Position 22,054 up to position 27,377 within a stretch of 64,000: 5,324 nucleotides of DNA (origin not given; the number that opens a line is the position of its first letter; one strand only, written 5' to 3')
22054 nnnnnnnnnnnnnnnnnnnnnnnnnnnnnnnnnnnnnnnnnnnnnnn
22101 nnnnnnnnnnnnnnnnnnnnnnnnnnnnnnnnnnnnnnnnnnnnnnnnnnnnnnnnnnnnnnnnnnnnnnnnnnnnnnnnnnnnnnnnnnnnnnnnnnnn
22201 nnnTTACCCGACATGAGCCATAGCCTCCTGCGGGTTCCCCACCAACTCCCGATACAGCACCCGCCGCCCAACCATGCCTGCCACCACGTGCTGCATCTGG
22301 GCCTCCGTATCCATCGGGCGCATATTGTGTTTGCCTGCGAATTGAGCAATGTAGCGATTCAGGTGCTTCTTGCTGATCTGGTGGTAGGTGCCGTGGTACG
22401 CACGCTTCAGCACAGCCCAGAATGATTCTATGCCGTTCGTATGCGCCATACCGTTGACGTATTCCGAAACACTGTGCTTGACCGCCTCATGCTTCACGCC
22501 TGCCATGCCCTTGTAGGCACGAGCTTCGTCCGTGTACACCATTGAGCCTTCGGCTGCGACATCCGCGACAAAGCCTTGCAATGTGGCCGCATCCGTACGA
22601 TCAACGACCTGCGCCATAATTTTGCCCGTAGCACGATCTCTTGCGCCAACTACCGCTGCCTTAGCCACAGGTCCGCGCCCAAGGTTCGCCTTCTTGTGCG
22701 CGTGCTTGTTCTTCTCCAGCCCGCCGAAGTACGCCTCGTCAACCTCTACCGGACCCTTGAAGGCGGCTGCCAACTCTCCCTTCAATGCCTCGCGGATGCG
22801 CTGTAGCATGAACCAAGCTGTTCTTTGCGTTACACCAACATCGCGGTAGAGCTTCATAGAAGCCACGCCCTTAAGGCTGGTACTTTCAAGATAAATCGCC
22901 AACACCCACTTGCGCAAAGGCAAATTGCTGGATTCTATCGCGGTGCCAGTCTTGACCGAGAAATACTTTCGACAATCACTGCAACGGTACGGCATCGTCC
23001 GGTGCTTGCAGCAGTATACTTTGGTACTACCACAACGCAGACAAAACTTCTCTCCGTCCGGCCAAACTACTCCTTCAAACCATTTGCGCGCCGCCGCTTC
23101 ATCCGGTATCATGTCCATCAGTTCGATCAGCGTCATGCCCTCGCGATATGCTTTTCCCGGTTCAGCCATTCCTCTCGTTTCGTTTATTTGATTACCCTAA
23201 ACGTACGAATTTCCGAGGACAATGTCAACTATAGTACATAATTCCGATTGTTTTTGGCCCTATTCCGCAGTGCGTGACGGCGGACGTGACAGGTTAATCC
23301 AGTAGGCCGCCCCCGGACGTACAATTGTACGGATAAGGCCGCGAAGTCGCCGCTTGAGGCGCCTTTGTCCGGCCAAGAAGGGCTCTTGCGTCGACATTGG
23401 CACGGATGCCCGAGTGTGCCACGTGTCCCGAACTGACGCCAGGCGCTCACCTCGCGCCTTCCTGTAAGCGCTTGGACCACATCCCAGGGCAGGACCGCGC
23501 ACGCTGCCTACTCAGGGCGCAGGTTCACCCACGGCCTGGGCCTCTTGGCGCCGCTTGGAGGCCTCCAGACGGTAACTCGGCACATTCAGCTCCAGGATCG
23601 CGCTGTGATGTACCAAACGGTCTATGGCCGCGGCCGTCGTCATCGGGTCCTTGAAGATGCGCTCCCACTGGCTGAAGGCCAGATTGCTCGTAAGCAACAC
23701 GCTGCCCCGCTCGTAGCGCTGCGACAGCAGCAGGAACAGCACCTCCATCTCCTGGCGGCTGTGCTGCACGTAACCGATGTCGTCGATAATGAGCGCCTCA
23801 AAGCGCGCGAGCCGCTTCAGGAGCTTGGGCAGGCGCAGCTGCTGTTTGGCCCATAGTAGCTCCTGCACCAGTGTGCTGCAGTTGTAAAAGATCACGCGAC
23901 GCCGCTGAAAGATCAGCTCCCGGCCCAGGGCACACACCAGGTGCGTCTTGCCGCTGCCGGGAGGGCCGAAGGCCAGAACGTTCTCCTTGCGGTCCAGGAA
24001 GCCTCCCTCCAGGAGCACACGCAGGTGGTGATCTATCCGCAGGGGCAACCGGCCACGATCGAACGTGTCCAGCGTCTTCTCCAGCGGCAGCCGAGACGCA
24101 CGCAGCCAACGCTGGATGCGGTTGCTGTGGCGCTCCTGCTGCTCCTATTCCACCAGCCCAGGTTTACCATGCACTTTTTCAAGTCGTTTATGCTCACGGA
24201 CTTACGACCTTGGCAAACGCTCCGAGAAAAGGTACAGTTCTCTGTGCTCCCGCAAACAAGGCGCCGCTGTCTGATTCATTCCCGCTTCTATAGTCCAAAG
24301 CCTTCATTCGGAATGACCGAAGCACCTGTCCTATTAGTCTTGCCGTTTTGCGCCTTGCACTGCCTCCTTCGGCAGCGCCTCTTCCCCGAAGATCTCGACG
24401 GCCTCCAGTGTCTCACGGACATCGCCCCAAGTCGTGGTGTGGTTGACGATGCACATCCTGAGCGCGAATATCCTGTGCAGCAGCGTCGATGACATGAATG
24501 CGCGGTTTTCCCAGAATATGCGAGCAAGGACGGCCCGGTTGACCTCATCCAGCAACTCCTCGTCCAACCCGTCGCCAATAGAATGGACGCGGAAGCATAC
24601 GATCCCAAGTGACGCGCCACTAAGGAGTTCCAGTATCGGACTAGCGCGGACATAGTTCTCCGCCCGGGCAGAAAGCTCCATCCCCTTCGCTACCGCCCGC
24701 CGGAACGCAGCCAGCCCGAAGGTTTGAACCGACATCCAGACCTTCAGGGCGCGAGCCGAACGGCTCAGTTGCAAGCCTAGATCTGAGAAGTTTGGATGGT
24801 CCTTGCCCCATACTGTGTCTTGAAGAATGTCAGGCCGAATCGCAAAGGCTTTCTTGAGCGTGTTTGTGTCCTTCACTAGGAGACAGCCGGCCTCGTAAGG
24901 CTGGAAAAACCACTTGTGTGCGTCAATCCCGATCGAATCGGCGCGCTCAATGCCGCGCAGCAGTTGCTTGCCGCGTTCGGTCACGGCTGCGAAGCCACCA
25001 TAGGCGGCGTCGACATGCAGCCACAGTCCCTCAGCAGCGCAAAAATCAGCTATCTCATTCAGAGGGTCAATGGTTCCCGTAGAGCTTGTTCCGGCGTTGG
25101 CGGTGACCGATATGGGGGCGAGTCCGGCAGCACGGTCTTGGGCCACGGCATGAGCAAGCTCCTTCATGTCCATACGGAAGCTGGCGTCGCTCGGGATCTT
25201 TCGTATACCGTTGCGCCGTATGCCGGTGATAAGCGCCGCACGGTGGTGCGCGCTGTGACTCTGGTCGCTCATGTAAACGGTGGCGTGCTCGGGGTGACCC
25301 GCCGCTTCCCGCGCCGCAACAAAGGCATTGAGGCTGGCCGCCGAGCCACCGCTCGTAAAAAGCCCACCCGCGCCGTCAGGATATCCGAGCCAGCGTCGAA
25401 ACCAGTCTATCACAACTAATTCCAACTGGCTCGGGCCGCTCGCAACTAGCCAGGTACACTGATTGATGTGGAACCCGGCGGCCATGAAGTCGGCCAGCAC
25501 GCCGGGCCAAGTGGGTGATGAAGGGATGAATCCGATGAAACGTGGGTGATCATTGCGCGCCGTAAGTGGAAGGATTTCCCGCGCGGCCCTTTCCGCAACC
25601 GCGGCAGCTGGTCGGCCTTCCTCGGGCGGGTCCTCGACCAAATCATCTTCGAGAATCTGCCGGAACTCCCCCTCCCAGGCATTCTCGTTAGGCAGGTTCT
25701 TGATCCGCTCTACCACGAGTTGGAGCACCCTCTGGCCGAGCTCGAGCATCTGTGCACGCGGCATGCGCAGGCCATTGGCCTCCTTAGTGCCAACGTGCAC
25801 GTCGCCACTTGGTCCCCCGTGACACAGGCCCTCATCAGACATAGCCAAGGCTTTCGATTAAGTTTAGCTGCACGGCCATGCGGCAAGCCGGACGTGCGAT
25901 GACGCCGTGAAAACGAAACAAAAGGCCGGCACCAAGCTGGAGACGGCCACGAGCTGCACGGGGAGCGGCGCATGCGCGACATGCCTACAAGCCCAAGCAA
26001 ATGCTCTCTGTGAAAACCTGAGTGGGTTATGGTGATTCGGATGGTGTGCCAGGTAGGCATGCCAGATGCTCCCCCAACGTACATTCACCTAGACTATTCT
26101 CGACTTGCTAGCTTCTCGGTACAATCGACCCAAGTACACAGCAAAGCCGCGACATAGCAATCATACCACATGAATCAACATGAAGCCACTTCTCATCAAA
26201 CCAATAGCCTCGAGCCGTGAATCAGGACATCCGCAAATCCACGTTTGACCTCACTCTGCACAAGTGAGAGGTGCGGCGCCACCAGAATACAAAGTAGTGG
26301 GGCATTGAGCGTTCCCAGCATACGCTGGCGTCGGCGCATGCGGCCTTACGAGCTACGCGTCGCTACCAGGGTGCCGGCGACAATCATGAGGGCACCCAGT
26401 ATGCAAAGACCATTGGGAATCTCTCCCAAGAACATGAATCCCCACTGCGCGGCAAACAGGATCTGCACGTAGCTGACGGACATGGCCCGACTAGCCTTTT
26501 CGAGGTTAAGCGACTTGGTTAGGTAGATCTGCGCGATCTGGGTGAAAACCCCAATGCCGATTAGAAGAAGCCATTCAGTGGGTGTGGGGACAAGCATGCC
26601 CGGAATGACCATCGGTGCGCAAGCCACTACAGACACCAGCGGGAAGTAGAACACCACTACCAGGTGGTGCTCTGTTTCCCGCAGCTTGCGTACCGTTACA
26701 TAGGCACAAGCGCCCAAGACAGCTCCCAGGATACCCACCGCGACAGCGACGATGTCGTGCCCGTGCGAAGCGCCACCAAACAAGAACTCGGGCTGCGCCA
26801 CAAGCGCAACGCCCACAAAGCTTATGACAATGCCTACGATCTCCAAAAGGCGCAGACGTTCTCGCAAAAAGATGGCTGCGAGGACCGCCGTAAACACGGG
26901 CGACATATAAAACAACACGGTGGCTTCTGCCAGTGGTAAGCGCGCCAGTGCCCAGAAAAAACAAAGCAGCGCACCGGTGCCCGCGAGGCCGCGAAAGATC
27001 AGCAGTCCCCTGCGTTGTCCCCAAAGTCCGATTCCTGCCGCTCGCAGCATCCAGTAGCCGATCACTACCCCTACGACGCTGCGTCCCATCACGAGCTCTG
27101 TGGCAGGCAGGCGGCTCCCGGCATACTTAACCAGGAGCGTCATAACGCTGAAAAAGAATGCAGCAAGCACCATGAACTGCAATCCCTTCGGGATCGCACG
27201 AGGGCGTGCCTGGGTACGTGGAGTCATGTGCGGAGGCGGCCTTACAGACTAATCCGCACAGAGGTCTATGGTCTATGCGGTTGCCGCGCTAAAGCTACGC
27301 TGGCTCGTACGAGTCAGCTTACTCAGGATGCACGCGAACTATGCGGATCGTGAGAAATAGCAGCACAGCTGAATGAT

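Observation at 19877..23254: Intact IS1595-family transposon carrying a translationally coupled M.EcoRI-like methyltransferase, a DUF262/HNH nuclease and a 53-aa ORF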

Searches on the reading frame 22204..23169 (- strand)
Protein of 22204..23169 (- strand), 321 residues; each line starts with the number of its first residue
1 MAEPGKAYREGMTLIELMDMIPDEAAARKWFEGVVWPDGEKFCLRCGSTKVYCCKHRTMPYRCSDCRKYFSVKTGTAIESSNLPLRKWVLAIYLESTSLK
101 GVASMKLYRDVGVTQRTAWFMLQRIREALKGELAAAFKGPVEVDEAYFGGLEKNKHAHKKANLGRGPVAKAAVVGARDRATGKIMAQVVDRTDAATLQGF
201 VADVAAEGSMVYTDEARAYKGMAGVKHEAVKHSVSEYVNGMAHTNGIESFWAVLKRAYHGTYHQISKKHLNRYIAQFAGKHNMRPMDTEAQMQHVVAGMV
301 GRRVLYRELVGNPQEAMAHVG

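Call 3: search_protein_families(library=pfam, proteins=[window:22204-23169:-], max_evalue=0.01)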
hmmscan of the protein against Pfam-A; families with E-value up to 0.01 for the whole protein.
window:22204-23169:- (321 aa): 2 families
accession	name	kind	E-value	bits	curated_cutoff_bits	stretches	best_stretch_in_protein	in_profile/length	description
PF12762.13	DDE_Tnp_IS1595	-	1.5e-37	129.4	27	1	138-278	3-149/153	ISXO2-like transposase domain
PF12760.12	Zn_ribbon_IS1595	-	5e-06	26.8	25.4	1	22-68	1-45/46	Transposase zinc-ribbon domain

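Call 5: search_protein_families(library=padloc, proteins=[window:22204-23169:-], max_evalue=0.01)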
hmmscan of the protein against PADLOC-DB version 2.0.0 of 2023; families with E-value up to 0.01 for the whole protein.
window:22204-23169:- (321 aa): 0 families

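Call 6: search_protein_families(library=ncbifam, proteins=[window:22204-23169:-], max_evalue=0.01)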
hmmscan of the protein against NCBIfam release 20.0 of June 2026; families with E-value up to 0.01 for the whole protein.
window:22204-23169:- (321 aa): 4 families
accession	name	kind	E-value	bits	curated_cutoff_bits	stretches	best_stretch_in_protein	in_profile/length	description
NF033547.1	transpos_IS1595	equivalog_domain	7.2e-55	186.2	75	1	80-284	1-215/215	IS1595 family transposase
NF033558.1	transpos_IS1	equivalog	1.6e-06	28.2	100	1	43-236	1-176/199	IS1 family transposase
NF000242.2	macrolide_MphB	exception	0.00017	21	615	1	198-270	71-142/299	Mph(B) family macrolide 2'-phosphotransferase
NF033587.1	transpos_IS6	equivalog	0.0025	17.6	125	0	84-147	9-76/202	IS6 family transposase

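Call 66: search_dna_similar(query=window:22204-23169:-, collection=plasmids, mode=protein, max_rows=25)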
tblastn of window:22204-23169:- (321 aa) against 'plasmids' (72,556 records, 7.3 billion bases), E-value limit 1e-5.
Records with a match: 460; places in all: 659; records where one place covers at least 80% of the query: 304.
Best place of each record, by identity: <60% 460.
By first word of the organism name: Sinorhizobium 41; Pseudosulfitobacter 30; Ralstonia 29; Acinetobacter 29; Xanthomonas 18; Aeromonas 17; Rhizobium 15; Mesorhizobium 14; Agrobacterium 12; Haloarcula 12; and 112 more.
By predicted mobility (MOB-suite, as given by PLSDB): non-mobilizable 243; conjugative 134; mobilizable 83.
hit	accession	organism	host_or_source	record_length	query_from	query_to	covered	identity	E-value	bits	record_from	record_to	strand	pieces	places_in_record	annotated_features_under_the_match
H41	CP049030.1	Rhodobacteraceae bacterium SC52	Apostichopus japonicus,pure ...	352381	4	272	84%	49.1%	9e-72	248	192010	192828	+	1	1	none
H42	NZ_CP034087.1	Methylocystis rosea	cell culture,groundwater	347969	13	311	93%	40.9%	2e-59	212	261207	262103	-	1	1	IS1595 family transposase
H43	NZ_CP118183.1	Entomospira culicis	Culex pipiens,cell culture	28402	10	310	94%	40.3%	6e-64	225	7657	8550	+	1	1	IS1595 family transposase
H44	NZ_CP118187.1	Entomospira culicis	Culex pipiens,cell culture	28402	10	310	94%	40.3%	6e-64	225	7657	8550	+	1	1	IS1595 family transposase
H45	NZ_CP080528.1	Mesorhizobium sp. AR07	Oxytropis sp.,Cell culture,root nodule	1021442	23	319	93%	37.4%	2e-45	172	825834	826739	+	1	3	record has no annotation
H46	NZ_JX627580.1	Methylobacterium oryzae CBMB20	-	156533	24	309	89%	35.9%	1e-44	170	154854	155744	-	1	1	IS1595 family transposase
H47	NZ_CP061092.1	Roseomonas marmotae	Marmota himalayana,pure culture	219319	23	308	89%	35.8%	4e-42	162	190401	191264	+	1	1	IS1595 family transposase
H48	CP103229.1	Bacteroides faecis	Homo sapiens,cell culture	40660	13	293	88%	36.0%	1e-47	178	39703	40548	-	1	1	IS1595 family transposase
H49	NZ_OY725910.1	Bacteroides finegoldii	-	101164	13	288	86%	36.7%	2e-47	177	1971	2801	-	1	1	none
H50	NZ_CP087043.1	Pseudosulfitobacter pseudonitzschiae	Mediolabrus comicus,The surface ...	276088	23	308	89%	35.4%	2e-44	169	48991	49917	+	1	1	IS1595 family transposase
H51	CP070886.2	Pseudosulfitobacter pseudonitzschiae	Skeletonema costatum,The surface ...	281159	23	308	89%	35.4%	2e-44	169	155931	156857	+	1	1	IS1595 family transposase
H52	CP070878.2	Pseudosulfitobacter pseudonitzschiae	Skeletonema costatum,The surface ...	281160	23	308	89%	35.4%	2e-44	169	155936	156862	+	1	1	IS1595 family transposase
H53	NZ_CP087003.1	Pseudosulfitobacter pseudonitzschiae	Skeletonema costatum,The surface ...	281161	23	308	89%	35.4%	2e-44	169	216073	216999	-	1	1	IS1595 family transposase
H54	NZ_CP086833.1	Pseudosulfitobacter pseudonitzschiae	Trieres chinensis,The surface seawater ...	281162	23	308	89%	35.4%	2e-44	169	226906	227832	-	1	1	IS1595 family transposase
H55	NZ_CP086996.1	Pseudosulfitobacter pseudonitzschiae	Skeletonema costatum,The surface ...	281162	23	308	89%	35.4%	2e-44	169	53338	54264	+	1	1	IS1595 family transposase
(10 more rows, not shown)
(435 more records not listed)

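Call 89: find_homologous_proteins(query=window:22204-23169:-, max_evalue=1e-40)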
Query window:22204-23169:- (321 aa): 7697 proteins with E <= 1e-40 among 8000 candidates; the best 120 are listed.
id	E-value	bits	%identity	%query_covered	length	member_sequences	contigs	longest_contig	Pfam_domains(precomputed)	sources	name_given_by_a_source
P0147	8.7e-216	733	100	100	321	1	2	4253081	PF12760.13,PF12762.14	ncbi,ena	-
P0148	1.1e-150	519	76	93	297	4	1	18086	PF12762.14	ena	-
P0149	1.7e-148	512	71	97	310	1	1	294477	PF12760.13,PF12762.14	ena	-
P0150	1.0e-147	509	70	97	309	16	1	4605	PF12760.13,PF12762.14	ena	-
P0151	2.2e-145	502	71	97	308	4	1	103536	PF12760.13,PF12762.14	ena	-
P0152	4.1e-143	494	71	96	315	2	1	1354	PF12760.13,PF12762.14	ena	-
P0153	2.3e-141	489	67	98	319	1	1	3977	PF12760.13,PF12762.14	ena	-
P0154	2.7e-141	488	71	92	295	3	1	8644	PF12760.13,PF12762.14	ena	-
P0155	2.1e-139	482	68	96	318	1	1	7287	PF12760.13,PF12762.14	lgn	-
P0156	3.3e-139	481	68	97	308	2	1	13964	PF12760.13,PF12762.14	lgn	-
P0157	1.0e-137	477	70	92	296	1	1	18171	PF12760.13,PF12762.14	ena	-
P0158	4.0e-136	471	67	96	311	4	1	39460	PF12760.13,PF12762.14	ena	-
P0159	2.8e-135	469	65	96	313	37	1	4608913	PF12760.13,PF12762.14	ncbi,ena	-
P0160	3.1e-135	468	65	97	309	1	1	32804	PF12762.14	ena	-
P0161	4.8e-135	468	66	97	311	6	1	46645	PF12760.13,PF12762.14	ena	-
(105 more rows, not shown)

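Call 90: find_encoding_contigs(protein=P0149, flank=4500, max_places=3)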
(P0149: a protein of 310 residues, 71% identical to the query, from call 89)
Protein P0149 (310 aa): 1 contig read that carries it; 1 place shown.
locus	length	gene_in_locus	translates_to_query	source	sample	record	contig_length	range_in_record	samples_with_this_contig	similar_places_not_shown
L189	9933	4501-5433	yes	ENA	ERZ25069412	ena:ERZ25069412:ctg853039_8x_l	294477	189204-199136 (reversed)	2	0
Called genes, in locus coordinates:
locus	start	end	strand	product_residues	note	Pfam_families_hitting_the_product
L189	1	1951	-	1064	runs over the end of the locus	PF13620:CarboxypepD_reg, PF13715:CarbopepD_reg_2, PF07715:Plug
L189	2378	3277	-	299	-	PF14338:Mrr_N, PF04471:Mrr_cat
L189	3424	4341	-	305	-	PF14338:Mrr_N, PF04471:Mrr_cat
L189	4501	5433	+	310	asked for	PF12760:Zn_ribbon_IS1595 (weak), PF12762:DDE_Tnp_IS1595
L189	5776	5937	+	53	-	-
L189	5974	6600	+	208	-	-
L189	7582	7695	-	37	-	-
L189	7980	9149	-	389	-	-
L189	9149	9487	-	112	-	-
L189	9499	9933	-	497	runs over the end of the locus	PF00884:Sulfatase, PF16347:SGSH_C (faint)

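Call 91: find_encoding_contigs(protein=P0151, flank=4500, max_places=3)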
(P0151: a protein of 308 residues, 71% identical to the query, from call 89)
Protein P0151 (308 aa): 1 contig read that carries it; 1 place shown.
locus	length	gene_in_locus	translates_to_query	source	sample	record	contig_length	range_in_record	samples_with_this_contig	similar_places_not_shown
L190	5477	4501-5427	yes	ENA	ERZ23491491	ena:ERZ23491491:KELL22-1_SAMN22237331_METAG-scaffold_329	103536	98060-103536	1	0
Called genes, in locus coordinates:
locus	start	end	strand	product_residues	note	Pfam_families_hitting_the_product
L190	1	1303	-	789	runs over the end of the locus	PF13640:2OG-FeII_Oxy_3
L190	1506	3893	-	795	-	PF13640:2OG-FeII_Oxy_3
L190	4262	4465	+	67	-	-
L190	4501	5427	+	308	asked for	PF12760:Zn_ribbon_IS1595 (weak), PF12762:DDE_Tnp_IS1595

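Call 92: find_encoding_contigs(protein=P0148, flank=4500, max_places=3)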
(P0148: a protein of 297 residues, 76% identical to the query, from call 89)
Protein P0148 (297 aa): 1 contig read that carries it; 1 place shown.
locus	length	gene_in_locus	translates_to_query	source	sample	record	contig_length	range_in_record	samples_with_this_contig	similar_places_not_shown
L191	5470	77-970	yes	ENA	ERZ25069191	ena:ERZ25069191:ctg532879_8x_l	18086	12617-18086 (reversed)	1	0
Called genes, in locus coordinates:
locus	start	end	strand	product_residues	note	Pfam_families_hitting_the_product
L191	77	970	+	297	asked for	PF12762:DDE_Tnp_IS1595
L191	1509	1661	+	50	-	-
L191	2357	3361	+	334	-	-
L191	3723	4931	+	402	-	PF17170:DUF5128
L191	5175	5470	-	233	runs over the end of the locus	-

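Call 95: find_encoding_contigs(protein=P0159, flank=3000, max_places=5)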
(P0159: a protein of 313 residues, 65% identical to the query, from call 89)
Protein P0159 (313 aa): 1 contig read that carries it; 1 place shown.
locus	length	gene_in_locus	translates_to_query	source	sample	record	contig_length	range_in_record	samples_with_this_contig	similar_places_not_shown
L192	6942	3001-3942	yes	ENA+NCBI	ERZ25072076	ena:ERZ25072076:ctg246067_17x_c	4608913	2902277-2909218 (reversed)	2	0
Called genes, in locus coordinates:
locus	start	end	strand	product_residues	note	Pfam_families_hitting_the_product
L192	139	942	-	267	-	PF01695:IstB_IS21, PF00004:AAA (weak), PF00308:Bac_DnaA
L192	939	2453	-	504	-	PF27155:Y4rL_C, PF22483:Mu-transpos_C_2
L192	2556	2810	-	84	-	-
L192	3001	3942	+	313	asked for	PF12760:Zn_ribbon_IS1595, PF12762:DDE_Tnp_IS1595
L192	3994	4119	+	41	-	-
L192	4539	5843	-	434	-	-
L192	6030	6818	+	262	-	PF00665:rve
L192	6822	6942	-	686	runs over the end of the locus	PF00239:Resolvase, PF07508:Recombinase, PF13408:Zn_ribbon_recom (weak)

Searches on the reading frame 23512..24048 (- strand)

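Call 88: search_protein_families(library=pfam, proteins=[window:23512-24048:-], max_evalue=0.001)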
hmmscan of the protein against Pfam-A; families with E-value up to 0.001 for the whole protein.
window:23512-24048:- (178 aa): 5 families
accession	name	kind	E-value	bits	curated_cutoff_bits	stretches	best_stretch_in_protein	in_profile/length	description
PF01695.23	IstB_IS21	-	1.9e-46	158.9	24.1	1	9-165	80-236/238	IstB-like ATP binding protein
PF00308.24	Bac_DnaA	-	5.1e-09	37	23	1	24-121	37-137/162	Bacterial DnaA ATPAse domain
PF00004.35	AAA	-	1.2e-06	29.4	21.2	1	24-103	1-84/131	ATPase family associated with various cellular activities (AAA)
PF13401.12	AAA_22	-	0.00023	21.9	27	0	21-60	5-44/130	AAA domain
PF13191.12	AAA_16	-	0.00043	21.3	32.6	0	8-57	11-60/167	AAA ATPase domain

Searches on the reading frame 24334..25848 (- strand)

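Call 88: search_protein_families(library=pfam, proteins=[window:24334-25848:-], max_evalue=0.001)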
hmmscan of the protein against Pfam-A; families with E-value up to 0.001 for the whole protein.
window:24334-25848:- (504 aa): 4 families
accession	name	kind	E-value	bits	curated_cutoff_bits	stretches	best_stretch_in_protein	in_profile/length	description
PF00282.25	Pyridoxal_deC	-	4.2e-64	217.1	27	1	74-421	12-374/375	Pyridoxal-dependent decarboxylase conserved domain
PF00266.25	Aminotran_5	-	1.6e-08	34.4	21.5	1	151-282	53-177/371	Aminotransferase class-V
PF00155.27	Aminotran_1_2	-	2.2e-08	34.1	19.7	1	163-289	70-194/361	Aminotransferase class I and II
PF01212.27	Beta_elim_lyase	-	1.1e-05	25.4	27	1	162-335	50-220/288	Beta-eliminating lyase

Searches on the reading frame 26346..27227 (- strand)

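Call 88: search_protein_families(library=pfam, proteins=[window:26346-27227:-], max_evalue=0.001)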
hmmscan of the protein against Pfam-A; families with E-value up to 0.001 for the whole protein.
window:26346-27227:- (293 aa): 1 family
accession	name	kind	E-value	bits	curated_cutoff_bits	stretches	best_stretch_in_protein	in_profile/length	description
PF00892.27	EamA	-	5.6e-33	114.5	28.2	2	14-143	2-133/135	EamA-like transporter family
